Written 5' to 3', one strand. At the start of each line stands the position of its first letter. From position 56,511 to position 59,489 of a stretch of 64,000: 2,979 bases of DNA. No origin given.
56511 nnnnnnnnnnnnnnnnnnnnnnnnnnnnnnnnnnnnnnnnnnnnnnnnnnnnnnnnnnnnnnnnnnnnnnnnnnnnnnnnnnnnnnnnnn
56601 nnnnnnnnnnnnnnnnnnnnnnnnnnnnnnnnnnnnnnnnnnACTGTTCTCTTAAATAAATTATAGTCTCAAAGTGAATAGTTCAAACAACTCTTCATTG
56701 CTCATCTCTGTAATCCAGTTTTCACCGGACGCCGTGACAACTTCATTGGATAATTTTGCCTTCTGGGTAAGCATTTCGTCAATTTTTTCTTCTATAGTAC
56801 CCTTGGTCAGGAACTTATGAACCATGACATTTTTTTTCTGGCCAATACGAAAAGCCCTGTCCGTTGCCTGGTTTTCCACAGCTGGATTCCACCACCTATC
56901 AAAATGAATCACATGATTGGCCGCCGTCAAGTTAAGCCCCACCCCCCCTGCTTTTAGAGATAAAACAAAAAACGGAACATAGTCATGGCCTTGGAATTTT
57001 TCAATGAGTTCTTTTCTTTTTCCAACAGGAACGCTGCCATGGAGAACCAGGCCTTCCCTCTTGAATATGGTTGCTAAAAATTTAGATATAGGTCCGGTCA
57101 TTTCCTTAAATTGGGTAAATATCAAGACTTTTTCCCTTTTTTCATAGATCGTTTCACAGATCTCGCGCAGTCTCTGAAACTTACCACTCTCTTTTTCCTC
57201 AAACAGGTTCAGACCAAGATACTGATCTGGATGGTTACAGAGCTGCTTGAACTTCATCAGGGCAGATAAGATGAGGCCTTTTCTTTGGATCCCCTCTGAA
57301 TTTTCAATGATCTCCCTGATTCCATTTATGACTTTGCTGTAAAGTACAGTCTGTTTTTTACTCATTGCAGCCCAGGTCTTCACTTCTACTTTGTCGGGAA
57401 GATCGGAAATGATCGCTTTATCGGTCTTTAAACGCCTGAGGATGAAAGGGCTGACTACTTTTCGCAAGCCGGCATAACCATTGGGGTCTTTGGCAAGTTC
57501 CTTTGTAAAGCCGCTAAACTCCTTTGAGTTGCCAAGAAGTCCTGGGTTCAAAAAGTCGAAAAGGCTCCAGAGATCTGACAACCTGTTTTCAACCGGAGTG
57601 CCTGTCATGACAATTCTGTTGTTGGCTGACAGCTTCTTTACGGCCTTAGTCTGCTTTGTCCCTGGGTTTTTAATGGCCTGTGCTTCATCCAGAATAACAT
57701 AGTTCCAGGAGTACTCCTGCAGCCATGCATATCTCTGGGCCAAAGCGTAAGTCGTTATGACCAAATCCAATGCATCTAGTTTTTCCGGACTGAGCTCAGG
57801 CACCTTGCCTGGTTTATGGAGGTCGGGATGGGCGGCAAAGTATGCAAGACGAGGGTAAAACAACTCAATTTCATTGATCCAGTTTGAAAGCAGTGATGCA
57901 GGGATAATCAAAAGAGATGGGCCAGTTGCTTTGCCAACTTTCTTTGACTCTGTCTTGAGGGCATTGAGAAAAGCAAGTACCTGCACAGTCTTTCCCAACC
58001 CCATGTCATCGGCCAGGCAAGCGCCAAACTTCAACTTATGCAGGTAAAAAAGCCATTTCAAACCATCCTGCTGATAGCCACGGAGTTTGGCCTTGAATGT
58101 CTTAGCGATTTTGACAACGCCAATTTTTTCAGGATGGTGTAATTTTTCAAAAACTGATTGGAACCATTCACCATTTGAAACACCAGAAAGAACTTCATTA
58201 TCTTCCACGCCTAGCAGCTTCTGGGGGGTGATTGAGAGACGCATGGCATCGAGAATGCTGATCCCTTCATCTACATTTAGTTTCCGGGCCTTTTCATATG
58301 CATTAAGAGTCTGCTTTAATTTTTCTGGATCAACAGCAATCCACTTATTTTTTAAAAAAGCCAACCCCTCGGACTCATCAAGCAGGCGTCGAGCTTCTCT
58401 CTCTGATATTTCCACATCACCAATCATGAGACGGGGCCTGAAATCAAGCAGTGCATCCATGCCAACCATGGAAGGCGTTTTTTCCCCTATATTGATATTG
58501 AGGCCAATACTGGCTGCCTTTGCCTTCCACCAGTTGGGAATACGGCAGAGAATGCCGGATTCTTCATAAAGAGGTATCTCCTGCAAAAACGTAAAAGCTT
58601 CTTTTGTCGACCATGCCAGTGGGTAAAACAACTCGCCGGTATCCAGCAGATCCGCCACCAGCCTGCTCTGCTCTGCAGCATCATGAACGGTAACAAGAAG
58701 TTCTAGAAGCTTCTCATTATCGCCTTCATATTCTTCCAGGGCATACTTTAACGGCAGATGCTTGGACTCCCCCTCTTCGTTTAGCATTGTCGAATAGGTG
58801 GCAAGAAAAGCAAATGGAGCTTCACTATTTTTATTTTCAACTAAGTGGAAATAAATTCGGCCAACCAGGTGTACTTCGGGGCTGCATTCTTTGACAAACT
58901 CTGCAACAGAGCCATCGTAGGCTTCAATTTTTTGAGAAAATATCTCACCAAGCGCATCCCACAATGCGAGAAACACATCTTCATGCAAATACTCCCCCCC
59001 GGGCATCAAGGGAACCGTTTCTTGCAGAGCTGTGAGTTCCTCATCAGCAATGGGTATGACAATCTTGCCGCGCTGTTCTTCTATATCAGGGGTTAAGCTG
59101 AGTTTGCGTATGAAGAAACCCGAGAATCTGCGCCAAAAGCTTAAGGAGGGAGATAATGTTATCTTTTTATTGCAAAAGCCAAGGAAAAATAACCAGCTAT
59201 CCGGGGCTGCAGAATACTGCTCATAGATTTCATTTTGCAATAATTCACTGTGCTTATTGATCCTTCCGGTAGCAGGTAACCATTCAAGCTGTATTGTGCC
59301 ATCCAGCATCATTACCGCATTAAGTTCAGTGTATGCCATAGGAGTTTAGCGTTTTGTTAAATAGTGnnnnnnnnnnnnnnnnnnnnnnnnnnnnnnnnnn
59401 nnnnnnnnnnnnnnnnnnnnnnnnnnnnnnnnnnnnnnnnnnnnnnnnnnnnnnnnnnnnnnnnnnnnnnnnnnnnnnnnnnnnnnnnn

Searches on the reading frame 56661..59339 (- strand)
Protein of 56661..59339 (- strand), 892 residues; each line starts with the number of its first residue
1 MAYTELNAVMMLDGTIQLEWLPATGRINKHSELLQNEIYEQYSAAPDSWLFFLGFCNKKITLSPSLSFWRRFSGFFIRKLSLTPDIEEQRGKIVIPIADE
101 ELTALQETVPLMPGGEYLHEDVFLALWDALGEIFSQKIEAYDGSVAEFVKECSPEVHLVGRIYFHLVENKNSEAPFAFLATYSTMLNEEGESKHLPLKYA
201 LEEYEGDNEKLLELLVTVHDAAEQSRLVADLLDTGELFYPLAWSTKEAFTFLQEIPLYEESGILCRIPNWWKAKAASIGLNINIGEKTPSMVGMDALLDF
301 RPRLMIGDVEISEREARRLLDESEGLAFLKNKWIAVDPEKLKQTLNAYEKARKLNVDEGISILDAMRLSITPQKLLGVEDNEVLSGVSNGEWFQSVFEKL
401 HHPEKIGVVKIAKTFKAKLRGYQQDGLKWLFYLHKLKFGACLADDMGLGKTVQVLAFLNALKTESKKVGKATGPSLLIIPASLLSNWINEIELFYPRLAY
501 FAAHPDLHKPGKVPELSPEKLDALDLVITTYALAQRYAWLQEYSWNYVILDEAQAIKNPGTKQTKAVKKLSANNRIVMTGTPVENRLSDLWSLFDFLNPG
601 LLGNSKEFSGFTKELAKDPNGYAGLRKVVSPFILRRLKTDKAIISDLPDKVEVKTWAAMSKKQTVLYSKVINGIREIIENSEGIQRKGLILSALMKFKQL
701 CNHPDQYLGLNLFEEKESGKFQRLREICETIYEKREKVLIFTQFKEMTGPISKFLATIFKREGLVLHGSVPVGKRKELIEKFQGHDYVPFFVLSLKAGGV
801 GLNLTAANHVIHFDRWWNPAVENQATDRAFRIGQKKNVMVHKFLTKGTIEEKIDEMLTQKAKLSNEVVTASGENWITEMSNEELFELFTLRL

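Call 17: search_protein_families(library=pfam, proteins=[window:56661-59339:-], max_evalue=0.001)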
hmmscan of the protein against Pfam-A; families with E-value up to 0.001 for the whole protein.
window:56661-59339:- (892 aa): 4 families
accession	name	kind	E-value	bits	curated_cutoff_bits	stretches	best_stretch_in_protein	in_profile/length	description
PF00176.29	SNF2-rel_dom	-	9.9e-65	218.9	24.9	1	422-705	1-289/290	SNF2-related domain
PF12419.13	DUF3670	-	7.9e-31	107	27.6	1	240-369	5-135/136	SNF2 Helicase protein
PF00271.37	Helicase_C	-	1.4e-20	74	23.5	1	721-833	3-110/110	Helicase conserved C-terminal domain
PF04851.21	ResIII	-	0.00017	21.9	22.5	1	417-583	2-163/164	Type III restriction enzyme, res subunit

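Call 40: find_related_loci(query=window:56661-59339:-, collection=genome_contigs, flank=2000)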
Query window:56661-59339:- (892 aa) in genome_contigs; peptide patterns used: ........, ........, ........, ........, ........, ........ (x = any residue, [..] = any of these).
600 stretches matched a pattern (row limit reached: there are more); 598 encode a relative of the query (tblastn E <= 1e-3); the best 80 are kept; 80 distinct loci.
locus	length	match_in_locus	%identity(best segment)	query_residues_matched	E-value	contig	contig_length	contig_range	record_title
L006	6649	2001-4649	87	1-883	0e+0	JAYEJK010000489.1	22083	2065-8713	MAG: Thermodesulfobacteriota bacterium isolate MAG165 MAG165_489, whole genome shotgun sequence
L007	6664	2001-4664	85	5-892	0e+0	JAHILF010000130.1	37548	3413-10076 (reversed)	MAG: Proteobacteria bacterium isolate KR13_N2.mb.116 KR13_N2.mb.116_k141_297125, whole genome shotgun sequence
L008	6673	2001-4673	78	1-891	0e+0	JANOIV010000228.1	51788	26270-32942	MAG: Desulfobulbaceae bacterium isolate SOY_63_metabat_116 SOY_63_k141_2988254, whole genome shotgun sequence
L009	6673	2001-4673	74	1-891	0e+0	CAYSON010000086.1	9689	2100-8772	MAG TPA_asm: uncultured Desulfopila sp. isolate SRP272421_co2_432 genome assembly, contig: NODE_26158_length_9689_cov_3.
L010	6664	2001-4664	73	4-892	0e+0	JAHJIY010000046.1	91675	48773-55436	MAG: Proteobacteria bacterium isolate Modern_marine_rock_biofilm.mb.12 Modern_marine_rock.mb.12_k141_360403, whole genom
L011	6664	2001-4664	72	4-892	0e+0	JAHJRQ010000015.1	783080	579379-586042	MAG: Proteobacteria bacterium isolate OS_PC_MetaG.mb.157 OS_PC_MetaG.mb.157_k141_442473, whole genome shotgun sequence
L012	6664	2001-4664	69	1-890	0e+0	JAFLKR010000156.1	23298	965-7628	MAG: Desulfobulbaceae bacterium isolate LaCa_MAG_10 c_000000003405, whole genome shotgun sequence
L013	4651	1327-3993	68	1-890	0e+0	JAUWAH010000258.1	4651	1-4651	MAG: Desulfobulbus sp. isolate CSMAG_1289 CSMAG_1289_k141_886386_length_4651_cov_6.0000, whole genome shotgun sequence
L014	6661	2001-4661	68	1-890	0e+0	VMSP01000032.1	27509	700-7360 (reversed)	MAG: Desulfocapsa sp. isolate N3_15 k141_210610, whole genome shotgun sequence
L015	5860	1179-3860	66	1-890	0e+0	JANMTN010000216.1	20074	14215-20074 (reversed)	MAG: Desulfobulbaceae bacterium isolate SOY_29_metabat_160 SOY_29_k141_2313125, whole genome shotgun sequence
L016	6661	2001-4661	65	1-892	0e+0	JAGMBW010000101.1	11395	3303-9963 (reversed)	MAG: Desulfobacterales bacterium isolate RS_16_34 ZL425.bin.34.fa_101, whole genome shotgun sequence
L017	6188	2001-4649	65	5-892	0e+0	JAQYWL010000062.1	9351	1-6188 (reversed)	MAG: Desulfobacteria bacterium isolate Co_bin7 Co_bin7_c_000002716877, whole genome shotgun sequence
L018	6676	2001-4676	63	1-892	0e+0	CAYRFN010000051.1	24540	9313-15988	MAG TPA_asm: uncultured Desulfobacteraceae bacterium isolate SRP323688_co1_105 genome assembly, contig: NODE_3508_length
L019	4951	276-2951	64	1-892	0e+0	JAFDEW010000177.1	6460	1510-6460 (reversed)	MAG: Deltaproteobacteria bacterium isolate Meg19_46_Bin_253 Meg19_46_Bin_253_scaffold_36501, whole genome shotgun sequen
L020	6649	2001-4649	62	5-892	0e+0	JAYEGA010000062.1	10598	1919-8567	MAG: Thermodesulfobacteriota bacterium isolate MAG258 MAG258_62, whole genome shotgun sequence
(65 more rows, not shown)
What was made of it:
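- The likely host is a diderm of the Thermodesulfobacteriota/Desulfobulbaceae, to judge from the relatives of the SNF2 gene (call 40).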
